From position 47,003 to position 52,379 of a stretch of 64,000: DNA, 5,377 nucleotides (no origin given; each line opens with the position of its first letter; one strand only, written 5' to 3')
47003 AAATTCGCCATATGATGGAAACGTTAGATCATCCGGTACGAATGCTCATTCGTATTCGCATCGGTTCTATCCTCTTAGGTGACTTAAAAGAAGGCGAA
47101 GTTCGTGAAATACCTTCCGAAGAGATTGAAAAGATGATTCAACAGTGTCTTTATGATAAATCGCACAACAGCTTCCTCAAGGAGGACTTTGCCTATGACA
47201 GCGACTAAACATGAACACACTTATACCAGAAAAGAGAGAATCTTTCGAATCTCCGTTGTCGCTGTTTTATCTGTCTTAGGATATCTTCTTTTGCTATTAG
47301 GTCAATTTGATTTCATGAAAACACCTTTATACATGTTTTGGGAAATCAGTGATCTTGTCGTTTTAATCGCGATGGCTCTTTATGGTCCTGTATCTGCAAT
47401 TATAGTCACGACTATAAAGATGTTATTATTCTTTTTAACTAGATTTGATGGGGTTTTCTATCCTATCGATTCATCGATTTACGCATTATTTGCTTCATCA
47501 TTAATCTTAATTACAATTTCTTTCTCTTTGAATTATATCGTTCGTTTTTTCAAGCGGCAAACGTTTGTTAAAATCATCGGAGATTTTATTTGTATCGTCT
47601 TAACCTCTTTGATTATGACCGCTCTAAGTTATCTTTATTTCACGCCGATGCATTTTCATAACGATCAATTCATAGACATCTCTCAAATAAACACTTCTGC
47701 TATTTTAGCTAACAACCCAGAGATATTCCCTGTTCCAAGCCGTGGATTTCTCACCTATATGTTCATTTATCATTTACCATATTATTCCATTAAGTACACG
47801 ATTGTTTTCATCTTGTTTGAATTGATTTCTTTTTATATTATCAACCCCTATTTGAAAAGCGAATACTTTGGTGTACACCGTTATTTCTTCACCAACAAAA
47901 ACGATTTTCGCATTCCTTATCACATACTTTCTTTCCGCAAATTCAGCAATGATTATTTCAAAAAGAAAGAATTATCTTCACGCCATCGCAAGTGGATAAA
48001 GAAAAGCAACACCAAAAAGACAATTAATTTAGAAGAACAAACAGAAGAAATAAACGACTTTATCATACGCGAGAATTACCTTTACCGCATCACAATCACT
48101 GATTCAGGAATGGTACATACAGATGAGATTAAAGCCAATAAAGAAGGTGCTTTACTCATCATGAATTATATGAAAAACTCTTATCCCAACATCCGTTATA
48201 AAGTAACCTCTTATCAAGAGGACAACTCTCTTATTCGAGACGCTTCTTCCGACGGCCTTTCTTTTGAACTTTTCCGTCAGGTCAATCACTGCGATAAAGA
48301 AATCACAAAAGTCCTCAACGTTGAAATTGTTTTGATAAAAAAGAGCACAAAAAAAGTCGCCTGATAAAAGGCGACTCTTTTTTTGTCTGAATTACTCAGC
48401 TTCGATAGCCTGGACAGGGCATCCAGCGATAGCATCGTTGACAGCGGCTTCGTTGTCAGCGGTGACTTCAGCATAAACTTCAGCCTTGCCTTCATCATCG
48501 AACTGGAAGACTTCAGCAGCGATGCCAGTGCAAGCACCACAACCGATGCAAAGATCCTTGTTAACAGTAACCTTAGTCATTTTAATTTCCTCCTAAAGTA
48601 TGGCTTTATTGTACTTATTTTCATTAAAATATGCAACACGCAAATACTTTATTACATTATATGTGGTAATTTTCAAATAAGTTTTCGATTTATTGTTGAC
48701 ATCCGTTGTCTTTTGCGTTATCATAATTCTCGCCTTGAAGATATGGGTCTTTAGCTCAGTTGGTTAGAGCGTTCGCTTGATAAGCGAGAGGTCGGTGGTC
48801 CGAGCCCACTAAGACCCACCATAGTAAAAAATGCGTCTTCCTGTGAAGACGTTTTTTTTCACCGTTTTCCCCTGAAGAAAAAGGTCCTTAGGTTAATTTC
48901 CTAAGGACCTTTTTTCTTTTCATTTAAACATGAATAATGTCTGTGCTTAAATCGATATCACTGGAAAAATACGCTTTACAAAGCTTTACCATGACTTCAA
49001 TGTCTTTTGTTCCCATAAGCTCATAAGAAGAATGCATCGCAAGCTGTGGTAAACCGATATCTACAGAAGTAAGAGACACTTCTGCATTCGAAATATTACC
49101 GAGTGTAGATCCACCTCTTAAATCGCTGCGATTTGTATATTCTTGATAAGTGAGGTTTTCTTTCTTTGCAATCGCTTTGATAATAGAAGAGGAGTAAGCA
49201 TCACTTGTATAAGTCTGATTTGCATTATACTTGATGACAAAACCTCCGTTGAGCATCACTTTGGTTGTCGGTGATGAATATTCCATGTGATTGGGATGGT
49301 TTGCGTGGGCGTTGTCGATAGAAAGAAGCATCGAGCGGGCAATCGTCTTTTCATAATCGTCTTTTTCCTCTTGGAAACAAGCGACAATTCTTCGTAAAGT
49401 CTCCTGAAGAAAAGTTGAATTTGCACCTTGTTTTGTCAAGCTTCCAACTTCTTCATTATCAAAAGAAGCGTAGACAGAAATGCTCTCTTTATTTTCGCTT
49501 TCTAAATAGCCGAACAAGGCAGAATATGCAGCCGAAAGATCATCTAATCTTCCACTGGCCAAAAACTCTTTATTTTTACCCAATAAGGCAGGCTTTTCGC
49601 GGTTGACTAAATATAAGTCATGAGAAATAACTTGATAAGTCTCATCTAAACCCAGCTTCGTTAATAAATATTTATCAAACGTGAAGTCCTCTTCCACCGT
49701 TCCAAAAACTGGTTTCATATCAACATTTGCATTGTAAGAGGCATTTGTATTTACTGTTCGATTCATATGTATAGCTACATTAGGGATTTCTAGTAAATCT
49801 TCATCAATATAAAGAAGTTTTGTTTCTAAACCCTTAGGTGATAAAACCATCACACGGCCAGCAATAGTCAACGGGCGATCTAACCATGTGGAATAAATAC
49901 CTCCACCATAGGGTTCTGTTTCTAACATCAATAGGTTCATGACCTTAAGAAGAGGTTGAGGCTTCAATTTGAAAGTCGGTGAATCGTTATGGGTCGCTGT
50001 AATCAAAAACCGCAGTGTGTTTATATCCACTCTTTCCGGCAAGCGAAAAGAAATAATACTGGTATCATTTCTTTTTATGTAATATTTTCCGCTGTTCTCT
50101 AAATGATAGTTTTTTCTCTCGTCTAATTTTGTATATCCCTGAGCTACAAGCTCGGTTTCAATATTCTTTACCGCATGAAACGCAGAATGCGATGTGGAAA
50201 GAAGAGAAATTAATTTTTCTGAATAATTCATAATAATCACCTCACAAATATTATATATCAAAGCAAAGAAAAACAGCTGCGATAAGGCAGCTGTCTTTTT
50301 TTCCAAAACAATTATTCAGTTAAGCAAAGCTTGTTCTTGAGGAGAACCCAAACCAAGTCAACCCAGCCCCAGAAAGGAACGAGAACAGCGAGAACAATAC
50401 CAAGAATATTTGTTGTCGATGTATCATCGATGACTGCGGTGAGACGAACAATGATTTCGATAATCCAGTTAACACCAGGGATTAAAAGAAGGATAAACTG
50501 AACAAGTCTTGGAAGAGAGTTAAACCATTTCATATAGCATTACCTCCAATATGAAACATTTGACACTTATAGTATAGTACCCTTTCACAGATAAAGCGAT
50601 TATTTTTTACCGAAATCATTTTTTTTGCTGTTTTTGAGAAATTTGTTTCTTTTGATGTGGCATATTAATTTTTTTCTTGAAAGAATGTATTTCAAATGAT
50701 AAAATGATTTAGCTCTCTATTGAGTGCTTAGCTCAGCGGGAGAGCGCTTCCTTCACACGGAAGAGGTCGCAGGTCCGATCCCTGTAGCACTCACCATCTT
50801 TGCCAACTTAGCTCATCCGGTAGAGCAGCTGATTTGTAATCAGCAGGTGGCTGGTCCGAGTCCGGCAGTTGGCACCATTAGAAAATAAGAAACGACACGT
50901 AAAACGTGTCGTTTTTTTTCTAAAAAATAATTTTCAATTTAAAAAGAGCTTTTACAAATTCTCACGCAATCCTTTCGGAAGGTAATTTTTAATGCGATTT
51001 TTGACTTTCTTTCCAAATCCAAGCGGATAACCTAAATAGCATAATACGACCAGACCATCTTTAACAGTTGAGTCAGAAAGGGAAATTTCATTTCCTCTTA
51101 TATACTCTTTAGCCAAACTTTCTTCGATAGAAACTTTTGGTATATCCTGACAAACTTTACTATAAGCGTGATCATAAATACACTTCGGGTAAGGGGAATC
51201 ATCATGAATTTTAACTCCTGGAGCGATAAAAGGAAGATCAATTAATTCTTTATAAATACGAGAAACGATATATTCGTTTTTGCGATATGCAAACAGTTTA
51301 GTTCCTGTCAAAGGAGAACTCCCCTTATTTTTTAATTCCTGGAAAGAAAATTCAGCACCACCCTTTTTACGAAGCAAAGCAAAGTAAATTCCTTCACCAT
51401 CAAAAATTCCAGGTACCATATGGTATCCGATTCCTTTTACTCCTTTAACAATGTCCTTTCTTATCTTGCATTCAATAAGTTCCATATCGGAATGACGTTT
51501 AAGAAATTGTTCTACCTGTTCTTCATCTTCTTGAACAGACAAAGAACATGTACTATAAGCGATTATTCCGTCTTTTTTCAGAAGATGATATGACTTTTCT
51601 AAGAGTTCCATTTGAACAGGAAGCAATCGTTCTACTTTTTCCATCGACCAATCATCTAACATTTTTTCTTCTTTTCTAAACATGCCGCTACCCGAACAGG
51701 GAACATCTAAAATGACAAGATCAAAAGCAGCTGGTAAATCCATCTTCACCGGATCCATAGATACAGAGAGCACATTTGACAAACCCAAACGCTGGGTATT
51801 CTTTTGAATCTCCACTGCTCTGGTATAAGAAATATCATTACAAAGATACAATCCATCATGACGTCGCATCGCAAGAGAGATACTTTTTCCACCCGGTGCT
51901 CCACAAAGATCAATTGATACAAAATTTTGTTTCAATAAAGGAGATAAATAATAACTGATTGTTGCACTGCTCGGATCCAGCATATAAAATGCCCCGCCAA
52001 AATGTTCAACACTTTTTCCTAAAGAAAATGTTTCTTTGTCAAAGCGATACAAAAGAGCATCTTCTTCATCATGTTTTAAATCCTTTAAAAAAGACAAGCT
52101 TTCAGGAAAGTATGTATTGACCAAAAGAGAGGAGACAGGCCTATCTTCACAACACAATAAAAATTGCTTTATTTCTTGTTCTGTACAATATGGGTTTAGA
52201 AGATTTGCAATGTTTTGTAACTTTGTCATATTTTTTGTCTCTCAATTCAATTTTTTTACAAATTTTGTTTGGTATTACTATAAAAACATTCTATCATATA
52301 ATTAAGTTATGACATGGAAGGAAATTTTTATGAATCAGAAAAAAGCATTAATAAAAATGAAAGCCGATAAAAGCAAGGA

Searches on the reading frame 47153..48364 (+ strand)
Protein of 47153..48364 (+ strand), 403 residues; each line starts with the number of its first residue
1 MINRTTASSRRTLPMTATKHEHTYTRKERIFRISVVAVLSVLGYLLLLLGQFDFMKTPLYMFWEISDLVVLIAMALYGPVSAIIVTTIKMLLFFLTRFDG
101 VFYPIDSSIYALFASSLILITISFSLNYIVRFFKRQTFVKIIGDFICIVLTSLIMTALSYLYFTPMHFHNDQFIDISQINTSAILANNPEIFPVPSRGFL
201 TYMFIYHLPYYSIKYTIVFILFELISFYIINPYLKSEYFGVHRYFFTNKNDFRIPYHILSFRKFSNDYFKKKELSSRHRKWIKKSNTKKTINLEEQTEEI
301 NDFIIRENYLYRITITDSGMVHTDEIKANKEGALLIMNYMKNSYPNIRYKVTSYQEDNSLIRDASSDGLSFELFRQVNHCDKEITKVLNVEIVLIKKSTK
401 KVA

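Call 66: search_protein_families(library=pfam, proteins=[window:47153-48364:+], max_evalue=0.0001)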
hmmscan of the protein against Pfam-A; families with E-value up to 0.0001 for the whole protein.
window:47153-48364:+ (403 aa): 1 family
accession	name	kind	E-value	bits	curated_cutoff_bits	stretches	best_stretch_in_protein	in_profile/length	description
PF12822.12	ECF_trnsprt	-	1.2e-07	32.4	30.7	1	33-225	3-168/169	ECF transporter, substrate-specific component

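Call 68: search_protein_families(library=ncbifam, proteins=[window:47153-48364:+], max_evalue=0.00001)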
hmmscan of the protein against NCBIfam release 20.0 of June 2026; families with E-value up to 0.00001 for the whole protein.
window:47153-48364:+ (403 aa): 0 families

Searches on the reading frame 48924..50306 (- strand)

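Call 66: search_protein_families(library=pfam, proteins=[window:48924-50306:-], max_evalue=0.0001)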
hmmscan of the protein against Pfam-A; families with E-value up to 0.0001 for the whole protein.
window:48924-50306:- (460 aa): 2 families
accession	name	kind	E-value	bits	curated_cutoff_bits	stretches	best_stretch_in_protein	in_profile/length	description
PF02127.20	Peptidase_M18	-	2.9e-110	369.5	24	1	36-447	2-432/432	Aminopeptidase I zinc metalloprotease (M18)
PF05343.19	Peptidase_M42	-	3.6e-07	30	23.2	1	323-442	181-292/292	M42 glutamyl aminopeptidase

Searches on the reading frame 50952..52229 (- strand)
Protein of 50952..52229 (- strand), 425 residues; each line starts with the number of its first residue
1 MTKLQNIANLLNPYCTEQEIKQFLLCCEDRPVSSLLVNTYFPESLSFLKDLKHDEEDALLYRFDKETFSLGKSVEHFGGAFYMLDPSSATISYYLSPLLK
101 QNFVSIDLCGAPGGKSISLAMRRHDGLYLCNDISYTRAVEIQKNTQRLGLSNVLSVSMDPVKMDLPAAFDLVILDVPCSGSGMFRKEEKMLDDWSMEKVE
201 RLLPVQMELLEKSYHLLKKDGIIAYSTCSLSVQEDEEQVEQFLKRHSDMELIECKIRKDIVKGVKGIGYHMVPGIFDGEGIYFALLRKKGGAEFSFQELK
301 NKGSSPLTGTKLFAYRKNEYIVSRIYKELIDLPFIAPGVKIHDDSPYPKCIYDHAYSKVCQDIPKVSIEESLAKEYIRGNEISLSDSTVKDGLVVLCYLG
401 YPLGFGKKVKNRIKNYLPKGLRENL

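Call 66: search_protein_families(library=pfam, proteins=[window:50952-52229:-], max_evalue=0.0001)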
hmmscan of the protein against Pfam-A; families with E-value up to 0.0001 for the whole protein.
window:50952-52229:- (425 aa): 2 families
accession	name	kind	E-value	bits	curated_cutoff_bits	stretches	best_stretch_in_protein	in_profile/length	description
PF01189.24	Methyltr_RsmB-F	-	3.9e-37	128.3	27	1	104-287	11-199/199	16S rRNA methyltransferase RsmB/F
PF13636.12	Methyltranf_PUA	-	8.9e-17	61.3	27.6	1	373-422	1-48/49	RNA-binding PUA-like domain of methyltransferase RsmF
